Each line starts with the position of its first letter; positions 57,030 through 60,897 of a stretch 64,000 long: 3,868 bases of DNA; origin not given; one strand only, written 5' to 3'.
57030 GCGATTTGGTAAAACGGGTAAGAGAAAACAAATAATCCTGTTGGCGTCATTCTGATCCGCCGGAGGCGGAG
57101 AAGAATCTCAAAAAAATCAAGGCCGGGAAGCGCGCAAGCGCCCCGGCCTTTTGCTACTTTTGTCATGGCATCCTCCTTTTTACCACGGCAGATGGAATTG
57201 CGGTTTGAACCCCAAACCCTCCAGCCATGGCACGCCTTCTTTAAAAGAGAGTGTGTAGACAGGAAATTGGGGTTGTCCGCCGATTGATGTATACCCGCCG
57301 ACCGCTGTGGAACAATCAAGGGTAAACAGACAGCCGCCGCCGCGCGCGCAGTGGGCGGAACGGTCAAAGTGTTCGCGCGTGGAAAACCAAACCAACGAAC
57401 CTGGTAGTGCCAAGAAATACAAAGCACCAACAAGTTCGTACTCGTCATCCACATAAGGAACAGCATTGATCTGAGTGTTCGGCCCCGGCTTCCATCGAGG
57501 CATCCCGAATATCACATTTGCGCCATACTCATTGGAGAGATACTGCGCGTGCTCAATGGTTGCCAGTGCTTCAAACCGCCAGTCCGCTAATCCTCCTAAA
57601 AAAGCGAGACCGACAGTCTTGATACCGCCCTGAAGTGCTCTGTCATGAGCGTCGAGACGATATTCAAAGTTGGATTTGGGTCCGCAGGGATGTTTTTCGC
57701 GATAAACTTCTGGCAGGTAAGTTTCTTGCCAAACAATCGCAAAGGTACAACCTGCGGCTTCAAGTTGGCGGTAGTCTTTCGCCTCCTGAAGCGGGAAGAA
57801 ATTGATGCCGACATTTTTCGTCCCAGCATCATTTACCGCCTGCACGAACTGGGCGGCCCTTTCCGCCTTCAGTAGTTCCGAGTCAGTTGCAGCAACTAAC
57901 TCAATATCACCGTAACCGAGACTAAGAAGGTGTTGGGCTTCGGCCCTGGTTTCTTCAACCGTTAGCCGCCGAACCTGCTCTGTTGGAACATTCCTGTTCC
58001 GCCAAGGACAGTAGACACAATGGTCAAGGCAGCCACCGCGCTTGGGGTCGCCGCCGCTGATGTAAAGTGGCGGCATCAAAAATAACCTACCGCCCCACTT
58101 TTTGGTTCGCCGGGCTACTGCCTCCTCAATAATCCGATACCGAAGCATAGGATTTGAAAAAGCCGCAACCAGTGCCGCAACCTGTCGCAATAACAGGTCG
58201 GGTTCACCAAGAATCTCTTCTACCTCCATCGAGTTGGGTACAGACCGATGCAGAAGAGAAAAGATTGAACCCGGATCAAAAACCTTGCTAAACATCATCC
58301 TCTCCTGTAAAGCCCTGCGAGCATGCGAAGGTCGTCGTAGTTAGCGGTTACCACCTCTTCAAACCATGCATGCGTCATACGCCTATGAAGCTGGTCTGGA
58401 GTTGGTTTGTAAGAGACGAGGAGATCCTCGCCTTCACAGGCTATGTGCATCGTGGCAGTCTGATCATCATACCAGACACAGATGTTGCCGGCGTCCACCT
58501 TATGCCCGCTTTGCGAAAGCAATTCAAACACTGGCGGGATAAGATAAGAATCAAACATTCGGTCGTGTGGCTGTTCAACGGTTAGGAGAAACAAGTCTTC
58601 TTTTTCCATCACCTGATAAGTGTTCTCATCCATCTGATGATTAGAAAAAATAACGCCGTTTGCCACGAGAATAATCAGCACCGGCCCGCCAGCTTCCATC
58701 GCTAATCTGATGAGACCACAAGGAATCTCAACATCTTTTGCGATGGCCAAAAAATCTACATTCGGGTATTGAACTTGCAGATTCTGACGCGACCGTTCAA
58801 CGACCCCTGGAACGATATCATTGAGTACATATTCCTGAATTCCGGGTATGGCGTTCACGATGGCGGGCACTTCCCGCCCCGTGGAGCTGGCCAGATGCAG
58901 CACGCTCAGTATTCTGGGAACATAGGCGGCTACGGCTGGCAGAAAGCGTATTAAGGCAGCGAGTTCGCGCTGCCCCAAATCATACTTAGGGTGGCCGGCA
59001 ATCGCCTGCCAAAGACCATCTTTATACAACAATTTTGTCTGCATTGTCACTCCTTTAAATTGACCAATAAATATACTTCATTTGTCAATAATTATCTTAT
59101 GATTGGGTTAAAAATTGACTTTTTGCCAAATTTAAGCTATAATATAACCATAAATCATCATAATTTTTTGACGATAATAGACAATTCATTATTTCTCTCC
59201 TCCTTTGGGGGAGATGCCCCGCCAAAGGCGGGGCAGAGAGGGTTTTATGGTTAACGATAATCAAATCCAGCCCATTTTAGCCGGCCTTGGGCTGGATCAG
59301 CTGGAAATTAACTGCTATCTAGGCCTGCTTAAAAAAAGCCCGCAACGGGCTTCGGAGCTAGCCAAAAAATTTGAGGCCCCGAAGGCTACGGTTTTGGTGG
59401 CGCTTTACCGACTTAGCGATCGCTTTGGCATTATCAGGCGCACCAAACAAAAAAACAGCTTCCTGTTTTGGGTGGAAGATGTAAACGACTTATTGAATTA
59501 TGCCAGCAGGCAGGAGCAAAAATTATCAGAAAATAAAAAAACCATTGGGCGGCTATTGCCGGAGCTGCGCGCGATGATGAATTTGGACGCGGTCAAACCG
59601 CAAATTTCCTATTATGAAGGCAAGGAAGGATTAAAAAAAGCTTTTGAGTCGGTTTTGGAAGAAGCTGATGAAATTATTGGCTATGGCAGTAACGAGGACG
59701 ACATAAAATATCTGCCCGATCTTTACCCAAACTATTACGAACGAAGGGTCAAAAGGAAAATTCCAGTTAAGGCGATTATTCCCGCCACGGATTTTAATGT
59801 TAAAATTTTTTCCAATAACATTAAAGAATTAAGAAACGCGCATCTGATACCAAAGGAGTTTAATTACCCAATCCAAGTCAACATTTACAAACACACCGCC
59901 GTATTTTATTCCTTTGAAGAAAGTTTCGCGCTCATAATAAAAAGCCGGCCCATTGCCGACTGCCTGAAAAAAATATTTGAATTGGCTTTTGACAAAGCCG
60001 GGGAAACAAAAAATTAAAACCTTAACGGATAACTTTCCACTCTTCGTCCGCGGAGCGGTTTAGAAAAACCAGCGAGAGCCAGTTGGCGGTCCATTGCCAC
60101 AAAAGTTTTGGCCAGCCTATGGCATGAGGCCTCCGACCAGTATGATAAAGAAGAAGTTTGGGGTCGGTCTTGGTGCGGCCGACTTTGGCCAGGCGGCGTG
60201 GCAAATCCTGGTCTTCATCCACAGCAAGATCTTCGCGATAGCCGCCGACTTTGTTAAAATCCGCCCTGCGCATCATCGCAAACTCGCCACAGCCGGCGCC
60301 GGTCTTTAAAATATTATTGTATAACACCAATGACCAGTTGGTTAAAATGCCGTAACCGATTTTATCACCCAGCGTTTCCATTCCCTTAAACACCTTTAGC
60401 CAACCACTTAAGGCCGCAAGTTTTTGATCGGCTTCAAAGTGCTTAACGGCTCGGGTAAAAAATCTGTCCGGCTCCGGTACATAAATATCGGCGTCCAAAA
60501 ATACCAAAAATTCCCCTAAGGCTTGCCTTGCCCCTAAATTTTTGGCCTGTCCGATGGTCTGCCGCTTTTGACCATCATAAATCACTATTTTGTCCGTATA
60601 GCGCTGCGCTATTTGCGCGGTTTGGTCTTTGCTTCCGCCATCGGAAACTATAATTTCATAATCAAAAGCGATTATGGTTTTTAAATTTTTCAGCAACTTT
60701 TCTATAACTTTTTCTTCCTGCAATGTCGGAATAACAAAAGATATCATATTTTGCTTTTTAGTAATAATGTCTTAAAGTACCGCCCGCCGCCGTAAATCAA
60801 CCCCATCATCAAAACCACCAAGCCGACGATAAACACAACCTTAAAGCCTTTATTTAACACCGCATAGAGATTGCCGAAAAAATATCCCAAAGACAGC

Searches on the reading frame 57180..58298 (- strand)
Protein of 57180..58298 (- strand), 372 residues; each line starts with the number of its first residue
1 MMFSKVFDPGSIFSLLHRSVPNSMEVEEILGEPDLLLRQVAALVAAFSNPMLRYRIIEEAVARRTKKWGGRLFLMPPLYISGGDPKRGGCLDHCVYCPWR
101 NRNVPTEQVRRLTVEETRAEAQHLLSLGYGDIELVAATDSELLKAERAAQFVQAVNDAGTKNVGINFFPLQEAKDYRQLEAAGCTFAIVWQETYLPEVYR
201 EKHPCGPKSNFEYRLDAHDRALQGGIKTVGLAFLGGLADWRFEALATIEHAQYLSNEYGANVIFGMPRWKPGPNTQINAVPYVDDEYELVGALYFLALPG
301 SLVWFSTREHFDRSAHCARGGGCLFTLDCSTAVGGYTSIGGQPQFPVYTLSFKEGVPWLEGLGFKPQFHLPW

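Call 54: search_protein_families(library=pfam, proteins=[window:57180-58298:-], max_evalue=0.001)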
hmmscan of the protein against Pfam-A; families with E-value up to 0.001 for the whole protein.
window:57180-58298:- (372 aa): 1 family
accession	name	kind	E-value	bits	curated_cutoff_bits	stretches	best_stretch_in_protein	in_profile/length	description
PF04055.27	Radical_SAM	-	1.2e-07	32.5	29.5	1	89-245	6-162/166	Radical SAM superfamily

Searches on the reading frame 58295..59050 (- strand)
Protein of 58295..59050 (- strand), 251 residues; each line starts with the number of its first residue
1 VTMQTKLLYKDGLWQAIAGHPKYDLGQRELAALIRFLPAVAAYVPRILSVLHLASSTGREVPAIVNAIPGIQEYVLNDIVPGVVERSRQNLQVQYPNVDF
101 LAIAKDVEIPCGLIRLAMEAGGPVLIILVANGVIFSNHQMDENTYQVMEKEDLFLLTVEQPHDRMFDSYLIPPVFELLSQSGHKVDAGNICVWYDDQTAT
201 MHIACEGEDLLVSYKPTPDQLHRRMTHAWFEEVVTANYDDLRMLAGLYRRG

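Call 54: search_protein_families(library=pfam, proteins=[window:58295-59050:-], max_evalue=0.001)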
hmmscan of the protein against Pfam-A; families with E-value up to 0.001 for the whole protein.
window:58295-59050:- (251 aa): 1 family
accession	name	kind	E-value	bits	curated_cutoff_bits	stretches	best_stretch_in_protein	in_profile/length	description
PF10017.15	Methyltransf_33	-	9.2e-07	28.6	23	1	3-160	16-179/304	Histidine-specific methyltransferase, SAM-dependent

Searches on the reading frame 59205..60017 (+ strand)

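Call 54: search_protein_families(library=pfam, proteins=[window:59205-60017:+], max_evalue=0.001)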
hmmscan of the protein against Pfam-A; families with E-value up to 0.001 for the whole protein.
window:59205-60017:+ (270 aa): 1 family
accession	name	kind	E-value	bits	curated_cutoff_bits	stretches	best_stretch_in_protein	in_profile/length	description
PF01978.25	TrmB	-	1.7e-08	34.6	25.6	1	25-83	1-58/68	Sugar-specific transcriptional regulator TrmB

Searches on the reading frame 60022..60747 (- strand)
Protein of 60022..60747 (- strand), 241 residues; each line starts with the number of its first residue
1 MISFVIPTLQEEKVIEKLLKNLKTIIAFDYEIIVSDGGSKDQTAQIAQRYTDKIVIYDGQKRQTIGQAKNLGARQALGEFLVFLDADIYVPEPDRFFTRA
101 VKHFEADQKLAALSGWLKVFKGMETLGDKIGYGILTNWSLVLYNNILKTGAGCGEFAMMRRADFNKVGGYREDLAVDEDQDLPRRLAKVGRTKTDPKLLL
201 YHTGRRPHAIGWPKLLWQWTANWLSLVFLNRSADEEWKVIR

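Call 54: search_protein_families(library=pfam, proteins=[window:60022-60747:-], max_evalue=0.001)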
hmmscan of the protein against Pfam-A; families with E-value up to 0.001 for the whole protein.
window:60022-60747:- (241 aa): 4 families
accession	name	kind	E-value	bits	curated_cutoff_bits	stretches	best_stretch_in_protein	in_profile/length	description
PF00535.33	Glycos_transf_2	-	4.4e-24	85.7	23.3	1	3-167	1-167/168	Glycosyl transferase family 2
PF10111.15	Glyco_tranf_2_2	-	3.9e-13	50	27.3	1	3-192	1-205/276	Glycosyltransferase like family 2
PF13641.12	Glyco_tranf_2_3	-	3.1e-05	24.6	27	1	2-190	3-198/230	Glycosyltransferase like family 2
PF13506.12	Glyco_transf_21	-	0.0001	22.2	21.7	1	73-171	26-121/174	Glycosyl transferase family 21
